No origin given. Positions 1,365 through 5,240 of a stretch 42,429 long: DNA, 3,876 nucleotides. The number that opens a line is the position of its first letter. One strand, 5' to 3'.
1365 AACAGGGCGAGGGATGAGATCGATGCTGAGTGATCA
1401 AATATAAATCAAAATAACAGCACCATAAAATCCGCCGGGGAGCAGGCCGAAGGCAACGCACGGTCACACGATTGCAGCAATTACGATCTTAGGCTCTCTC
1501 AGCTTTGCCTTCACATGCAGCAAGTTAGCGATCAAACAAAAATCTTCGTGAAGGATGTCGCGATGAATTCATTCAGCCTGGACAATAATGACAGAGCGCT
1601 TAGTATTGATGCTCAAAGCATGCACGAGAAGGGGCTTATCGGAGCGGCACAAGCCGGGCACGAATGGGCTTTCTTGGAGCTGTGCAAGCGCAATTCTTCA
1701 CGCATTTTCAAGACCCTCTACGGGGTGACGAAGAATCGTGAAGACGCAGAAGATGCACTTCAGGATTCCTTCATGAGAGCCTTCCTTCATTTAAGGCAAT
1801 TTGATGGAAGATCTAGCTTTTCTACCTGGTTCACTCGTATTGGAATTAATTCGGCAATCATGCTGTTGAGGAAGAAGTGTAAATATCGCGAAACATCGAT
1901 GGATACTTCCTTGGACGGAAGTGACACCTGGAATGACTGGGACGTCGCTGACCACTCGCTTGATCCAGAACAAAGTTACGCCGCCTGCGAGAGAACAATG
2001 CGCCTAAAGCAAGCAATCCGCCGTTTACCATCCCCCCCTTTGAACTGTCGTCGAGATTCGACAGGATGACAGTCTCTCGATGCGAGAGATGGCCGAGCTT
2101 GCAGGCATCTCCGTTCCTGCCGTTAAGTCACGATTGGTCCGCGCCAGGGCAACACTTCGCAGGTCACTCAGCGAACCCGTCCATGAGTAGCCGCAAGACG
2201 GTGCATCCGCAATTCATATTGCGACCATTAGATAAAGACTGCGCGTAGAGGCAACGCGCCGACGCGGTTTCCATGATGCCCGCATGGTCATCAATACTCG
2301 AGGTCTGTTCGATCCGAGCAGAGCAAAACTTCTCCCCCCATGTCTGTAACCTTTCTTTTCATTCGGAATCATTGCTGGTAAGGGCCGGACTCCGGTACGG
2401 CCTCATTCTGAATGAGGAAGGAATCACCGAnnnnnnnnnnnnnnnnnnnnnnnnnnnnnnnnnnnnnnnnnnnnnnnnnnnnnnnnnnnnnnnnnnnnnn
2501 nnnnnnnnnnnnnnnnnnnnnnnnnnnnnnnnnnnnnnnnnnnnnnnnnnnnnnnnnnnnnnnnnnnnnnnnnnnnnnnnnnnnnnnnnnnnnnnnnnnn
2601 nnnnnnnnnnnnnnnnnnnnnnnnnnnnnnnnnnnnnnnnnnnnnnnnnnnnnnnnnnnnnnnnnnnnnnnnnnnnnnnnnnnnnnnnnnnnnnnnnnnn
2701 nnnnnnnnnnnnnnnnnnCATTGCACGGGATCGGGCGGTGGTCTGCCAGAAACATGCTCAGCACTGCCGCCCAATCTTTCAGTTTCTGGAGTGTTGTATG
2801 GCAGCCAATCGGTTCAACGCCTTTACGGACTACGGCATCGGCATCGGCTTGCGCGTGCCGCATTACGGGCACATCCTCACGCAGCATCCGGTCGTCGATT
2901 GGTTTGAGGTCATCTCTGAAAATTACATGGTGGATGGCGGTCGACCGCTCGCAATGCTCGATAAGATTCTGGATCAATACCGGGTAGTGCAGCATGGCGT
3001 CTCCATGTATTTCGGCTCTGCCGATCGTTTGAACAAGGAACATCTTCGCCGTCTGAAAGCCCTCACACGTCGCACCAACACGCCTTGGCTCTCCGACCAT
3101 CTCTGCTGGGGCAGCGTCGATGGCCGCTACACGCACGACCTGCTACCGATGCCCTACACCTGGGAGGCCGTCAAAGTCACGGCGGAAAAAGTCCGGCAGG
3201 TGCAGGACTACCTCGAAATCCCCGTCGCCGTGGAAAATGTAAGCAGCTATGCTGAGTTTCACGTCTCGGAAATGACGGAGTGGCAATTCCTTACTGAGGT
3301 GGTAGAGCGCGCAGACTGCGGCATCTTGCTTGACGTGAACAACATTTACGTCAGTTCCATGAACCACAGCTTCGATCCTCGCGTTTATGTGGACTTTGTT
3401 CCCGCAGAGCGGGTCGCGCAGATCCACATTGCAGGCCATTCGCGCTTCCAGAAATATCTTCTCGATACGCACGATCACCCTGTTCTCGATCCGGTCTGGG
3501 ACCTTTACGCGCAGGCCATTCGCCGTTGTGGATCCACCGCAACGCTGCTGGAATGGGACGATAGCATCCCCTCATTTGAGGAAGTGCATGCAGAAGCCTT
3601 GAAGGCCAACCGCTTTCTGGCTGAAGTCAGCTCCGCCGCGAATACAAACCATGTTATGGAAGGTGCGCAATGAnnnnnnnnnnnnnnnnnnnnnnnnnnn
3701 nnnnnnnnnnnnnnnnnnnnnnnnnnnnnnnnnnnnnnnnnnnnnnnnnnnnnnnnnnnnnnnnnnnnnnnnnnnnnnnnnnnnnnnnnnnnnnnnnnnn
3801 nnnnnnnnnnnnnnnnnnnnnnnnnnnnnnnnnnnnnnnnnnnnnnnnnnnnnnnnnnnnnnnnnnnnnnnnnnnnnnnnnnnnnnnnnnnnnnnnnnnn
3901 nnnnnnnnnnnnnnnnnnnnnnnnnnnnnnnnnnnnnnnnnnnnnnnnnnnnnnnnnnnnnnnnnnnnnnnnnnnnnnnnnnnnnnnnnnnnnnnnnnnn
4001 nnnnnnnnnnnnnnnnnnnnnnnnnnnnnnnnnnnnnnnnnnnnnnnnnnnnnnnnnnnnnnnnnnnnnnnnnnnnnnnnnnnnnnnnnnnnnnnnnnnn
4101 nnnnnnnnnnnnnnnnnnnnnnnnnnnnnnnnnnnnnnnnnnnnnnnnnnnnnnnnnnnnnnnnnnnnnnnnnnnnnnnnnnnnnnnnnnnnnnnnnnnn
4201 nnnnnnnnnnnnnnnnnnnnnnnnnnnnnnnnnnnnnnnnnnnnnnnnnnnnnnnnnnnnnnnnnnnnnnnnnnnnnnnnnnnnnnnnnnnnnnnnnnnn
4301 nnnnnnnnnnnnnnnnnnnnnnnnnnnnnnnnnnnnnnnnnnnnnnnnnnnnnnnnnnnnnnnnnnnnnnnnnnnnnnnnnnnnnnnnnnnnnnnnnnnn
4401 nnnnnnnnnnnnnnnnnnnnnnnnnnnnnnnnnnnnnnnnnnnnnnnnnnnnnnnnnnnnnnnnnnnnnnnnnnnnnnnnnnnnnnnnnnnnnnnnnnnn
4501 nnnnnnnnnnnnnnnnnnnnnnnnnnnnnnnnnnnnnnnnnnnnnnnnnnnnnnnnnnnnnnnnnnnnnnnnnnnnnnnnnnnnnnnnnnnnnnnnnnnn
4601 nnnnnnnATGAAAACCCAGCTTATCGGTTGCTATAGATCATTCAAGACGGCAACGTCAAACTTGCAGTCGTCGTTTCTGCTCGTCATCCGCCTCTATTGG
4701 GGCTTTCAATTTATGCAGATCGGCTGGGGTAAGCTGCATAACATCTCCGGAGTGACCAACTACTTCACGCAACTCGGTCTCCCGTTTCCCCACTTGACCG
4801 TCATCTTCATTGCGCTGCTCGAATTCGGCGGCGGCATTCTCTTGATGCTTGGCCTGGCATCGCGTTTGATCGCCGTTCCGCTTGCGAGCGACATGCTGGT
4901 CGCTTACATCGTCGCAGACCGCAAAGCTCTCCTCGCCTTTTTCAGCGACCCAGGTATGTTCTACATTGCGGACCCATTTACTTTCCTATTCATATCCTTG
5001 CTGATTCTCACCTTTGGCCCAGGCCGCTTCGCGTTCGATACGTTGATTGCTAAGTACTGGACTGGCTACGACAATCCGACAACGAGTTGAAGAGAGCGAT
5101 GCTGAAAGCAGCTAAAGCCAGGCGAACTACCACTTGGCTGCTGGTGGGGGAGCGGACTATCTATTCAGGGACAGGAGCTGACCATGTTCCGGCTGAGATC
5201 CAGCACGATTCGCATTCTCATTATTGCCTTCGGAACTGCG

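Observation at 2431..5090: MNIO (DUF692)-DUF2063-DoxX cassette with a Sec-exported Cys-repeat precursor: a bufferin/HvfABC-type periplasmic RiPP metallophore system with an atypical core peptide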

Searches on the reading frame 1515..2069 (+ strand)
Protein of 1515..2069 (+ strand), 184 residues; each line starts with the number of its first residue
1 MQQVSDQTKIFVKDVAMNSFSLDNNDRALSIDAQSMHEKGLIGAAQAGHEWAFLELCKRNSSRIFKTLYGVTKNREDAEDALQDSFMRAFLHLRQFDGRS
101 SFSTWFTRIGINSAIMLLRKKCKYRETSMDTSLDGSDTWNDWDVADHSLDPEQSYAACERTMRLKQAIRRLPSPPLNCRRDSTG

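Call 3: search_protein_families(library=pfam, proteins=[window:1515-2069:+], max_evalue=0.1)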
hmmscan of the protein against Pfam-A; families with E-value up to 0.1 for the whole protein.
window:1515-2069:+ (184 aa): 1 family
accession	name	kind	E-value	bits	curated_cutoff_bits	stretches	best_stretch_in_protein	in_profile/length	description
PF04542.20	Sigma70_r2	-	8.6e-15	54.7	24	1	58-121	3-68/71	Sigma-70 region 2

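Call 4: search_protein_families(library=ncbifam, proteins=[window:1515-2069:+], max_evalue=0.1)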
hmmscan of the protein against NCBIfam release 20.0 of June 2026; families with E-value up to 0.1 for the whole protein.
window:1515-2069:+ (184 aa): 70 families (the best 25 are shown)
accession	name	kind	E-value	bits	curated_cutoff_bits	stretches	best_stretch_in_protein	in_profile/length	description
NF008888.0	PRK11922.1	equivalog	2e-25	89.8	204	1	32-173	11-151/231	RNA polymerase sigma factor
NF007223.0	PRK09641.1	equivalog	7.9e-21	74.7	209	1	39-173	6-139/187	RNA polymerase sigma factor SigW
NF007216.0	PRK09638.1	equivalog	3.2e-19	69.4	194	1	35-153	2-119/180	RNA polymerase sigma factor SigY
NF009166.1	PRK12513.1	equivalog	5.7e-18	65.3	206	1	36-173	7-141/193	RNA polymerase sigma factor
TIGR02954.1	Sig70_famx3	hypoth_equivalog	1.9e-17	63.5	188.5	1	36-131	1-96/170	RNA polymerase sigma-70 factor, TIGR02954 family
NF007225.0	PRK09643.1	equivalog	1.2e-16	61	190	1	34-173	10-137/204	RNA polymerase sigma factor SigM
TIGR02948.1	SigW_bacill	equivalog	1.4e-16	61.1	243.1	1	38-173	5-139/187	RNA polymerase sigma factor SigW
TIGR02937.1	sigma70-ECF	superfamily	9.5e-15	54.6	42.9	1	53-173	3-120/165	sigma-70 family RNA polymerase sigma factor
TIGR02950.1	SigM_subfam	subfamily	6.4e-14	52.1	147.95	1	55-171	4-111/159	RNA polymerase sigma factor, SigM family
NF009171.0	PRK12518.1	equivalog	1.4e-13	51.1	208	1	35-132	11-107/191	RNA polymerase sigma factor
TIGR02939.1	RpoE_Sigma70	equivalog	4.8e-13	49.6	236.15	1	38-172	7-140/190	RNA polymerase sigma factor RpoE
NF009167.0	PRK12514.1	equivalog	5.9e-13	49.1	265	1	39-172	8-132/180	RNA polymerase sigma factor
NF004113.0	PRK05602.1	equivalog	6.4e-13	48.8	208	1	26-173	20-156/211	RNA polymerase sigma factor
NF007229.0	PRK09647.1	equivalog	5.5e-12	45.5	265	1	49-172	42-156/220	RNA polymerase sigma factor SigE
NF006089.0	PRK08241.1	subfamily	1e-11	44.5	240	1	43-132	14-102/343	RNA polymerase subunit sigma-70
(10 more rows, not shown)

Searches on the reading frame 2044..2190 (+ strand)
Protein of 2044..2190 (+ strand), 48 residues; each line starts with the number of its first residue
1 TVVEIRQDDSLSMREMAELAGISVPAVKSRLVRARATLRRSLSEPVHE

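Call 86: search_protein_families(library=pfam, proteins=[window:2044-2190:+], max_evalue=0.001)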
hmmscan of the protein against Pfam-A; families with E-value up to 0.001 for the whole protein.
window:2044-2190:+ (48 aa): 4 families
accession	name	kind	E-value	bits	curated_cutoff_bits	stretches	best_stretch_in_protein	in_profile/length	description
PF08281.18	Sigma70_r4_2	-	2.3e-07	30.8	25.7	1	2-38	18-54/54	Sigma-70, region 4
PF13412.12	HTH_24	-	6.5e-05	22.9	21.9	1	4-31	11-38/48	Winged helix-turn-helix DNA-binding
PF04545.22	Sigma70_r4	-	6.8e-05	22.7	24.1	1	2-39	12-49/50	Sigma-70, region 4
PF13404.12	HTH_AsnC-type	-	0.00066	19.9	27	1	5-33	12-40/42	AsnC-type helix-turn-helix domain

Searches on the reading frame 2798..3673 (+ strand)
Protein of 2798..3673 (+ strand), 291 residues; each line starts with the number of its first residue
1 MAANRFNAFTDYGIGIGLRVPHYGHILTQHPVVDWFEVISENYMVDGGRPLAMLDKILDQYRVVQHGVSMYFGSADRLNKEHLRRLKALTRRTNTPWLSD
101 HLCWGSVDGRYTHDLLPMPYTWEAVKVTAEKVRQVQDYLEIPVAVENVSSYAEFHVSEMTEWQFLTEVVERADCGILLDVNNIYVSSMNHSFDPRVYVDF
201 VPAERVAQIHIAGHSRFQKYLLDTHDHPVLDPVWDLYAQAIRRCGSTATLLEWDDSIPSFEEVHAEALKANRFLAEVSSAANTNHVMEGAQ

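Call 3: search_protein_families(library=pfam, proteins=[window:2798-3673:+], max_evalue=0.1)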
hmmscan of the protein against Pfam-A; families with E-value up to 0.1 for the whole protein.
window:2798-3673:+ (291 aa): 2 families
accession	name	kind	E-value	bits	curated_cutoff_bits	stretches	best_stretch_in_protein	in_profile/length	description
PF05114.20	MbnB_TglH_ChrH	-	2.3e-108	361.9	25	1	13-274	1-262/263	RiPP precursor modification enzyme MbnB/TglH/ChrH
PF01261.30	AP_endonuc_2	-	0.0024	18.1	31.1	1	47-245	26-220/249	Xylose isomerase-like TIM barrel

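Call 4: search_protein_families(library=ncbifam, proteins=[window:2798-3673:+], max_evalue=0.1)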
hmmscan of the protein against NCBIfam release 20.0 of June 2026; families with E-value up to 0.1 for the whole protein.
window:2798-3673:+ (291 aa): 5 families
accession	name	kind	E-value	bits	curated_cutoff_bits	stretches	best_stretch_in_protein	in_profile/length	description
NF050167.1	MNIO_BufB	equivalog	1.4e-105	352.4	310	1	14-270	1-261/262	MNIO family bufferin maturase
NF003818.2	PRK05409.1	equivalog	1e-75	254.7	360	1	14-267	2-257/264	HvfB family MNIO-type RiPP peptide maturase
NF050151.1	RiPP_MNIO_ApyH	equivalog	2.5e-26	92.5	400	1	32-272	31-277/283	multinuclear non-heme iron-dependent oxidative enzyme ApyH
NF050165.1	MNIO_ChrH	equivalog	9.1e-19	67.7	600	1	53-246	49-249/363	MNIO family chryseobactin maturase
TIGR04159.2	methbact_MbnB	equivalog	2e-10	40.6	325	1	33-240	23-224/261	methanobactin biosynthesis protein MbnB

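Call 31: search_solved_structures(query=window:2798-3673:+, max_evalue=0.001, show_alignments=3)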
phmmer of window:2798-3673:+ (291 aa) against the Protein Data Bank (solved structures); distinct sequences matched with E-value up to 0.001: 4.
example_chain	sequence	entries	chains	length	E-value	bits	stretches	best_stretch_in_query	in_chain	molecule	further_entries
3bww_A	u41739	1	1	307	1.3e-52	181.9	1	27-215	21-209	Protein of unknown function DUF692/COG3220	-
8hci_D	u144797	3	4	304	8e-26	94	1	32-255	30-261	DUF692 family protein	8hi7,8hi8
7dz9_B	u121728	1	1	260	1.3e-08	37.5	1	92-255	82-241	cpMbnB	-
7dz9_A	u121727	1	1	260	1.3e-08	37.5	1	92-255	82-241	MbnB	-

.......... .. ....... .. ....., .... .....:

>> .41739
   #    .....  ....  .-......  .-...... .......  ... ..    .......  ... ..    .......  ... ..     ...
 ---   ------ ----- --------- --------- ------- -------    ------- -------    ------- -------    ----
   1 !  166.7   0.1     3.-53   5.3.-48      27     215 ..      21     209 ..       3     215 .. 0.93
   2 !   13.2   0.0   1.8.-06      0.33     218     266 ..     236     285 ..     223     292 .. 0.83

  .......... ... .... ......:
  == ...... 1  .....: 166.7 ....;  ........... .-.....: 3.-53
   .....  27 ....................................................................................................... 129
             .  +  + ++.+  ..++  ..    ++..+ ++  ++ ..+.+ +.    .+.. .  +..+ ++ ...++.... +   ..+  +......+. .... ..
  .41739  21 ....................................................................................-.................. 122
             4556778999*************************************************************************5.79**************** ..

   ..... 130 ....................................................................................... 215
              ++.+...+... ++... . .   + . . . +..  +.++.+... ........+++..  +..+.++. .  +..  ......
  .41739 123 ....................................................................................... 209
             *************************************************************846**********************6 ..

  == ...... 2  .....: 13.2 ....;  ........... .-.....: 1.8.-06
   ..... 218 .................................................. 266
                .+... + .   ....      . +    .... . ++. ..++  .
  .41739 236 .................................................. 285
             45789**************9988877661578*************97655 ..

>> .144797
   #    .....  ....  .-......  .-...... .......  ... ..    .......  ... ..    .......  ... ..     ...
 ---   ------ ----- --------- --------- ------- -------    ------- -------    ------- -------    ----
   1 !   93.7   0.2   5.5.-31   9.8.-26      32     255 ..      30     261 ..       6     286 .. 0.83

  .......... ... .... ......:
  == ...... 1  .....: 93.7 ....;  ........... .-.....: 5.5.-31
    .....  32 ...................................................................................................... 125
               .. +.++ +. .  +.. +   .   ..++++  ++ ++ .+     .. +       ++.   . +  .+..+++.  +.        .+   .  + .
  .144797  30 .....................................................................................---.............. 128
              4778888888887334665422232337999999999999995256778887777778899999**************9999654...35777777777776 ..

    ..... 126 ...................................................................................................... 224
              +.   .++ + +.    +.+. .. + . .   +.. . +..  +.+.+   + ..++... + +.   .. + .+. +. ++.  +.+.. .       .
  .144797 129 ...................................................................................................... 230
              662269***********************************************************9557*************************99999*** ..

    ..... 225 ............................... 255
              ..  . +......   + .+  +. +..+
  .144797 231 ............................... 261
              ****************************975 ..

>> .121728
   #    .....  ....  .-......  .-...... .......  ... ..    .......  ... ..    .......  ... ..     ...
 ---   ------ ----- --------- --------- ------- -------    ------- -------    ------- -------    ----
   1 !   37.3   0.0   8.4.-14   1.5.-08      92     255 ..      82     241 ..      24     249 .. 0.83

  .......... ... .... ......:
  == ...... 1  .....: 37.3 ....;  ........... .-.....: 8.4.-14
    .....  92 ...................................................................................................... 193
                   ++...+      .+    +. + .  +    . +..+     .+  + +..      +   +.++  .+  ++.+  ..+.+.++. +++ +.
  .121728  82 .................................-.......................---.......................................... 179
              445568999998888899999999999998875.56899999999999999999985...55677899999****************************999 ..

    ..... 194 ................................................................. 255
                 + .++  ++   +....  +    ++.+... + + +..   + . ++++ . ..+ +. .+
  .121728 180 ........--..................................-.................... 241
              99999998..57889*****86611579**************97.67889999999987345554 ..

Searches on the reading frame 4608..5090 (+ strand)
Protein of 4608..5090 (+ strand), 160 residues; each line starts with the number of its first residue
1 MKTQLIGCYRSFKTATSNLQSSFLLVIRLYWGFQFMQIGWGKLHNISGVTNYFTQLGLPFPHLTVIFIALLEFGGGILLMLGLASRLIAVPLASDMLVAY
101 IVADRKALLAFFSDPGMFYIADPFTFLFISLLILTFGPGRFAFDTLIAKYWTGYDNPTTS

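Call 3: search_protein_families(library=pfam, proteins=[window:4608-5090:+], max_evalue=0.1)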
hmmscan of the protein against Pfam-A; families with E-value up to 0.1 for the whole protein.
window:4608-5090:+ (160 aa): 2 families
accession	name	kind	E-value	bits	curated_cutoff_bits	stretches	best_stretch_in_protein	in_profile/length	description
PF07681.17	DoxX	-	3.9e-18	66.3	23.6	1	24-103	2-83/85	DoxX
PF13564.11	DoxX_2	-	0.0044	17.6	26.3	1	34-102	9-75/103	DoxX-like family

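Call 4: search_protein_families(library=ncbifam, proteins=[window:4608-5090:+], max_evalue=0.1)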
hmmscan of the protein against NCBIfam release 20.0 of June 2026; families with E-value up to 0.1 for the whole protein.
window:4608-5090:+ (160 aa): 1 family
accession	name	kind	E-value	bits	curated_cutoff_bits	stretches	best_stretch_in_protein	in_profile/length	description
NF050144.1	matur_HvfX_fam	equivalog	9.4e-17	61.7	80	1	24-102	4-86/165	HvfX family Cu-binding RiPP maturation protein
